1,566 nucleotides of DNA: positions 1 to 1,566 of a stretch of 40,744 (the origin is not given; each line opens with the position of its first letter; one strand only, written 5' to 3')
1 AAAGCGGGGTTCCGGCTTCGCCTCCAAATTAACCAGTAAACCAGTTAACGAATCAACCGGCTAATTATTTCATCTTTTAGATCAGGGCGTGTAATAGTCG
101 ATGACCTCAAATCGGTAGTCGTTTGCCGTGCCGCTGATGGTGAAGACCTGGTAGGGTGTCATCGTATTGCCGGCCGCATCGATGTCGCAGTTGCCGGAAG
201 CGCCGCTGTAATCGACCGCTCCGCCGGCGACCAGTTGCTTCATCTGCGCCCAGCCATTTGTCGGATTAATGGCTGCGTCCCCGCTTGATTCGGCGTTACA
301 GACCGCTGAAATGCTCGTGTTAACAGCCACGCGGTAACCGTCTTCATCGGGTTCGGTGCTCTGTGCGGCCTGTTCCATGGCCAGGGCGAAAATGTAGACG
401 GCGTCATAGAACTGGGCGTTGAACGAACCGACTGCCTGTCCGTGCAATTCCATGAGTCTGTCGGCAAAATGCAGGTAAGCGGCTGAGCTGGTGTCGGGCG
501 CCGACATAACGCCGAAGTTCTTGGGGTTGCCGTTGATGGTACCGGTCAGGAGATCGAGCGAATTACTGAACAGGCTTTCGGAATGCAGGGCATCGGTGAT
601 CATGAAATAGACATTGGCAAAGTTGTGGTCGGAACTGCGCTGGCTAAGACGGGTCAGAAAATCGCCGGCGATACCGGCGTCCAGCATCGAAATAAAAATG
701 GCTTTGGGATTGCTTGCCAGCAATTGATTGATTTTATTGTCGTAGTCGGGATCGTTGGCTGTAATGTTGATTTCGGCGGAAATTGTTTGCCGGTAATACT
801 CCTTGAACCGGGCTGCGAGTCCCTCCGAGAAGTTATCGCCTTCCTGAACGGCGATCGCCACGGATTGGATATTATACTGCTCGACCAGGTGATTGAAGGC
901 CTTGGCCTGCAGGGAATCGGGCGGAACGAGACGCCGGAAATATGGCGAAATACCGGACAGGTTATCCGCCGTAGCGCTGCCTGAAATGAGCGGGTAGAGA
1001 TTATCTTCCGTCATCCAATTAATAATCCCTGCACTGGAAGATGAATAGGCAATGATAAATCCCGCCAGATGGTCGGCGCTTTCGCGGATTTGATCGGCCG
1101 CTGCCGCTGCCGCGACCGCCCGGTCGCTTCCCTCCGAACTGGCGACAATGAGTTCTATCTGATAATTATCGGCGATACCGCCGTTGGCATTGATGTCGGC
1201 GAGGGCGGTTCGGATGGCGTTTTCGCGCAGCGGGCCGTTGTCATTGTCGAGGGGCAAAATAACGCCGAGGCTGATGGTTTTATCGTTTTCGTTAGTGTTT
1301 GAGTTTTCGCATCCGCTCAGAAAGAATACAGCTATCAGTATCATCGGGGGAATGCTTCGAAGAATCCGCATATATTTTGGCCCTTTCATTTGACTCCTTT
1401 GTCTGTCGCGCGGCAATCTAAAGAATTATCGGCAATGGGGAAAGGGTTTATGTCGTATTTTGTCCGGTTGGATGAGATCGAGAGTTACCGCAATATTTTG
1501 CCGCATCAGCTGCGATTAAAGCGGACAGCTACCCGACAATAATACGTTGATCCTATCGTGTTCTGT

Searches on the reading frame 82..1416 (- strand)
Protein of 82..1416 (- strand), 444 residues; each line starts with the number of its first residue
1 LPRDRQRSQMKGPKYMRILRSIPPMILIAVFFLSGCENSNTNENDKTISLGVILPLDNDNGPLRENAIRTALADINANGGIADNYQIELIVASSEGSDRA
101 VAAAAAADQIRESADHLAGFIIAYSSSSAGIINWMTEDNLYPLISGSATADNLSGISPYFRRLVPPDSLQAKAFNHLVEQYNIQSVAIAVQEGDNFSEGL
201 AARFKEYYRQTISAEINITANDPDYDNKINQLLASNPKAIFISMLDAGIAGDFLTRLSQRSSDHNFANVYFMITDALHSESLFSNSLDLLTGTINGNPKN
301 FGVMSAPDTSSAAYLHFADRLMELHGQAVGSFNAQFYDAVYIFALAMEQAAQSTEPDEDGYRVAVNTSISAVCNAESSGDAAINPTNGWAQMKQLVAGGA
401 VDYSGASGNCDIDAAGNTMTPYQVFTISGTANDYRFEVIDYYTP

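Call 6: search_protein_families(library=pfam, proteins=[window:82-1416:-], max_evalue=0.001)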
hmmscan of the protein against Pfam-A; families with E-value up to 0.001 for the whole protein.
window:82-1416:- (444 aa): 3 families
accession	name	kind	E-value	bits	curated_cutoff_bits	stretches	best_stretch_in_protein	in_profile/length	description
PF01094.35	ANF_receptor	-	3.4e-31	109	25.4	1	64-429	2-352/353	Receptor family ligand binding region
PF13458.12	Peripla_BP_6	-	2.4e-17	64.1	31.7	1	50-357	4-300/343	Periplasmic binding protein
PF13407.12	Peripla_BP_4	-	0.0001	22.4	35.1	0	196-258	16-77/258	Periplasmic binding protein domain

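Call 56: find_homologous_proteins(query=window:82-1416:-, max_evalue=1e-30)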
Query window:82-1416:- (444 aa): 77 proteins with E <= 1e-30 among 8000 candidates.
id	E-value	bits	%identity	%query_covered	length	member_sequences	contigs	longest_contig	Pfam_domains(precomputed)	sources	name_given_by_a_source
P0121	1.2e-277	938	100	97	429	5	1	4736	PF01094.35,PF13458.13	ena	-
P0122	9.7e-172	589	62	98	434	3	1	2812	PF01094.35,PF13458.13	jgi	-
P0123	2.9e-138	479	55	95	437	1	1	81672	PF01094.35,PF13458.13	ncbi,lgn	-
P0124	1.6e-124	434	50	95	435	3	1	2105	PF01094.35,PF13458.13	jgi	jgi:ABC-type branched-subunit amino acid transport system substrate-binding protein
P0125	2.0e-124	434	51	94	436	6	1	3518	PF01094.35,PF13458.13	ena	-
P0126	5.6e-124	432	50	95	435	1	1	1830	PF01094.35,PF13458.13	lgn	-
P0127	6.1e-124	432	51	93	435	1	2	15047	PF01094.35,PF13458.13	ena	-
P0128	1.5e-123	431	50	94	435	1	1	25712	PF01094.35,PF13458.13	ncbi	-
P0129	9.0e-110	385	44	95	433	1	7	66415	PF01094.35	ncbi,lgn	-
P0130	9.8e-110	385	44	96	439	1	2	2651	PF01094.35,PF13458.13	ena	-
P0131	2.0e-109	384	44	95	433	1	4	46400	PF01094.35,PF13458.13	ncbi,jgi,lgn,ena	-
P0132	4.1e-108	380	44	95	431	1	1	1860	PF01094.35,PF13458.13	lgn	-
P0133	2.9e-107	377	43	96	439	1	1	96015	PF01094.35,PF13458.13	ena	-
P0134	3.8e-107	377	45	93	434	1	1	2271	PF01094.35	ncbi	-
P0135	4.0e-107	377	43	95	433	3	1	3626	PF01094.35,PF13458.13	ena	-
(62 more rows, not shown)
